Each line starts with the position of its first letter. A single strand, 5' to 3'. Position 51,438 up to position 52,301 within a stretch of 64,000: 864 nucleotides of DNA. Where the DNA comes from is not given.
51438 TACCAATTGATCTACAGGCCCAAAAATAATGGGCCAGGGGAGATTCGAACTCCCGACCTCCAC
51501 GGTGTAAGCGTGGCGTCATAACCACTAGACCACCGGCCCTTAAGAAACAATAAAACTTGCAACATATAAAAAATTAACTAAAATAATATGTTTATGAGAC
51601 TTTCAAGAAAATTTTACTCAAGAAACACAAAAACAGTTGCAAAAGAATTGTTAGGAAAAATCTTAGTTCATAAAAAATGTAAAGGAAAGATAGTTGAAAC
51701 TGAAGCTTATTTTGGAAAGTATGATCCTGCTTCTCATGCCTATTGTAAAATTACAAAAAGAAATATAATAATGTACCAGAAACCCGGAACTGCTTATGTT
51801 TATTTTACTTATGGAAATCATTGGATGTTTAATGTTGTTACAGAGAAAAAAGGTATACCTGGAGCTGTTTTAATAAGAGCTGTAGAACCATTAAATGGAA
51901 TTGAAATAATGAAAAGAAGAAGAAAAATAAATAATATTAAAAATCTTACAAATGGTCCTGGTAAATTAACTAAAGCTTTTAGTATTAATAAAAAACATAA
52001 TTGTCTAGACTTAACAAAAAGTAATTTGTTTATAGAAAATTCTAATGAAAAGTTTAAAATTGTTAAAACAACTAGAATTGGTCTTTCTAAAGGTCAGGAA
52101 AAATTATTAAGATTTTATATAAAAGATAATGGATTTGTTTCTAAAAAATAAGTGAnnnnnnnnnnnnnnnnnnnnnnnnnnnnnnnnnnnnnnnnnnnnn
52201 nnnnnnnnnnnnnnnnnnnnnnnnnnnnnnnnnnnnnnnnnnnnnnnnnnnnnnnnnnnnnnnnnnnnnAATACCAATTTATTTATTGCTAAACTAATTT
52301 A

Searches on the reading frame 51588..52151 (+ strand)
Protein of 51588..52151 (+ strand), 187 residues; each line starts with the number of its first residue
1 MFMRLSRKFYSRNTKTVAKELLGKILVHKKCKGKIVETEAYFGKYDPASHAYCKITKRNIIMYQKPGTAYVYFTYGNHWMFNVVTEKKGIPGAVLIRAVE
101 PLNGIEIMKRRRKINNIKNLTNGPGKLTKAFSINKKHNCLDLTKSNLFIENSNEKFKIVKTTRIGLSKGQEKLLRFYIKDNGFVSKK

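Call 3: search_protein_families(library=pfam, proteins=[window:51588-52151:+], max_evalue=1)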
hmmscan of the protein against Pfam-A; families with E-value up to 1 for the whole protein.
window:51588-52151:+ (187 aa): 2 families
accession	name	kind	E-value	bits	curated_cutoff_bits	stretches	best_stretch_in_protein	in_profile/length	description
PF02245.21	Pur_DNA_glyco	-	1.1e-67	227.4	27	1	8-181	1-180/181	Methylpurine-DNA glycosylase (MPG)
PF10679.14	DUF2491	-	0.046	13.3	25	1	140-184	30-73/210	Protein of unknown function (DUF2491)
